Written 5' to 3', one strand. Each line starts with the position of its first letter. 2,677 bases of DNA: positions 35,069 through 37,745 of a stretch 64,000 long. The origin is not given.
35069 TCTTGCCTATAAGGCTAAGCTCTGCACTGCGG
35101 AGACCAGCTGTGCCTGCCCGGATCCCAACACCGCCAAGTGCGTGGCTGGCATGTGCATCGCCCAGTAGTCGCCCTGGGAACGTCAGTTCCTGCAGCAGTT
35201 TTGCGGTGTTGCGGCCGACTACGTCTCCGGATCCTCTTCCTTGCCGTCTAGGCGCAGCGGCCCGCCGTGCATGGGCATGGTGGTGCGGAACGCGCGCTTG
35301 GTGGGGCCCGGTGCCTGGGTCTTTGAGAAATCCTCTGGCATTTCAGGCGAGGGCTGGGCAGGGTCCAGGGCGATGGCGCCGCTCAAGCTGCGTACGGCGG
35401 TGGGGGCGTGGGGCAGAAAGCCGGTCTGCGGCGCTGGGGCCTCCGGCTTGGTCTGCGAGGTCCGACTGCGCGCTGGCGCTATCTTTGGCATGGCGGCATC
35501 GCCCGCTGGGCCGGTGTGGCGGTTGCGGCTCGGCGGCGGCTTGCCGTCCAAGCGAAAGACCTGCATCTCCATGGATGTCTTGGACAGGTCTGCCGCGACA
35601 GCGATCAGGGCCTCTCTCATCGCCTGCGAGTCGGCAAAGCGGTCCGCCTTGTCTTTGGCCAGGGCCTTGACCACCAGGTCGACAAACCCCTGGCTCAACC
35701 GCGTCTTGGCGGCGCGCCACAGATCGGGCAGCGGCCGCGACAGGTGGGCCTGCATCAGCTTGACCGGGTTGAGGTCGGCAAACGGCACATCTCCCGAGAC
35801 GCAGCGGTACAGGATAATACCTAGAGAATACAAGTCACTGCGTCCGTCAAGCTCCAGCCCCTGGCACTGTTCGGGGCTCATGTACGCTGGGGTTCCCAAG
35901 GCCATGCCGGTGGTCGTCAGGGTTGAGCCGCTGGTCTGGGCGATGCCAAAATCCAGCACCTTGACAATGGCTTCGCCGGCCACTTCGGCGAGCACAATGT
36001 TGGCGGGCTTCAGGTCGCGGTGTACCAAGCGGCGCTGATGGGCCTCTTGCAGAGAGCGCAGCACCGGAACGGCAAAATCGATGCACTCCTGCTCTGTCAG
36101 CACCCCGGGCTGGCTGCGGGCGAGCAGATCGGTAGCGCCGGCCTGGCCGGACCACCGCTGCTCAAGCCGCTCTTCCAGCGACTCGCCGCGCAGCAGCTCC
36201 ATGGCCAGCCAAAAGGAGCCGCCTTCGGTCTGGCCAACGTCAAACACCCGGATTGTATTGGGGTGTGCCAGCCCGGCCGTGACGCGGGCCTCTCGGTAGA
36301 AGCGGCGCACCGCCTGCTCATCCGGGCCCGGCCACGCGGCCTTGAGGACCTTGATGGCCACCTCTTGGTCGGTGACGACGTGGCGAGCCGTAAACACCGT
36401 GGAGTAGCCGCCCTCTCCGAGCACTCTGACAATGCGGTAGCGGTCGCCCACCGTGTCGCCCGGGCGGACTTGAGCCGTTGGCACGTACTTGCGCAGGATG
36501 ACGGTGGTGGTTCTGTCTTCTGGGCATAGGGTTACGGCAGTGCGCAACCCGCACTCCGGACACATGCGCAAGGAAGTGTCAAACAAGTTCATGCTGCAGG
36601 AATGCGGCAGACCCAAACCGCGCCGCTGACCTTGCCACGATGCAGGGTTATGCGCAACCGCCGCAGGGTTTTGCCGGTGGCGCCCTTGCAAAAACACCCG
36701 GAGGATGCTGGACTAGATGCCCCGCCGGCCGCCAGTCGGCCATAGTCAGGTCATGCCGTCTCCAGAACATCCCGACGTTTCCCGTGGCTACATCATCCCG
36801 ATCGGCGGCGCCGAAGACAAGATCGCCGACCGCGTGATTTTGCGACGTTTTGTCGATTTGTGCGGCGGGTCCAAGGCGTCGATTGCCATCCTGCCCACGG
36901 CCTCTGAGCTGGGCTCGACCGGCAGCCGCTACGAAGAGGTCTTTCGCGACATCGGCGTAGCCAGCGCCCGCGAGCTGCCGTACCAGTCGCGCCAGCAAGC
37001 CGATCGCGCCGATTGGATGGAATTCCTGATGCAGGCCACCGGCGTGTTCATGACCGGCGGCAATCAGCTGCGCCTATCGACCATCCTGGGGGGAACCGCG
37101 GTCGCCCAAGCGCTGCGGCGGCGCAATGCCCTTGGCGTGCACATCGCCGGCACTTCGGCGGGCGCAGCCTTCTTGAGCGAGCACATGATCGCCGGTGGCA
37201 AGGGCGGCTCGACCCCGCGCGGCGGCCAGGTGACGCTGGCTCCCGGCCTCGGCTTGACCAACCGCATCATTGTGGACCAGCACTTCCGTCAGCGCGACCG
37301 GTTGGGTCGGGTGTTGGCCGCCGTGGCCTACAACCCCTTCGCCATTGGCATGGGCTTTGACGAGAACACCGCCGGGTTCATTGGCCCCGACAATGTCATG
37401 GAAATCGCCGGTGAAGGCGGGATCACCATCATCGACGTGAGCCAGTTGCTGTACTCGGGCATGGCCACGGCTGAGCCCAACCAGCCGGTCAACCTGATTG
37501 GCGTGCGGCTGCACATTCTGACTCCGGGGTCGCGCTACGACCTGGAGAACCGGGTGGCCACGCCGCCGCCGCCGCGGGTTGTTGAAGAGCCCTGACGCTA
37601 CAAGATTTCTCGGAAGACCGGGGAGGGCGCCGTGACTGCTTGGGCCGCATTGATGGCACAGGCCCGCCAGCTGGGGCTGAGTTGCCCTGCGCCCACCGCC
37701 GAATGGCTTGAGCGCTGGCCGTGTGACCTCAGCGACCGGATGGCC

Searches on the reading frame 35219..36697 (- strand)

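Call 34: search_protein_families(library=pfam, proteins=[window:35219-36697:-], max_evalue=0.0001)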
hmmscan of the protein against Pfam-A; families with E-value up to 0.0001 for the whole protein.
window:35219-36697:- (492 aa): 3 families
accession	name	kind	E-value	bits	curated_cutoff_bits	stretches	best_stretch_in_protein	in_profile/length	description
PF00069.31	Pkinase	-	2.8e-44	151.9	31.7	1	87-362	1-260/263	Protein kinase domain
PF07714.23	PK_Tyr_Ser-Thr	-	4e-28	98.9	23.1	1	89-318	3-217/258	Protein tyrosine and serine/threonine kinase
PF01636.29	APH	-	7.6e-06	26.3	23.2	0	203-253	147-197/239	Phosphotransferase enzyme family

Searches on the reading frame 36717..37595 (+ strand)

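Call 34: search_protein_families(library=pfam, proteins=[window:36717-37595:+], max_evalue=0.0001)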
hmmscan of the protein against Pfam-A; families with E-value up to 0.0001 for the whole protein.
window:36717-37595:+ (292 aa): 1 family
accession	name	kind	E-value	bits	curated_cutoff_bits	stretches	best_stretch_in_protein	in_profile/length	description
PF03575.23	Peptidase_S51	-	9.8e-21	74.8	23.9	1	34-222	11-198/206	Peptidase family S51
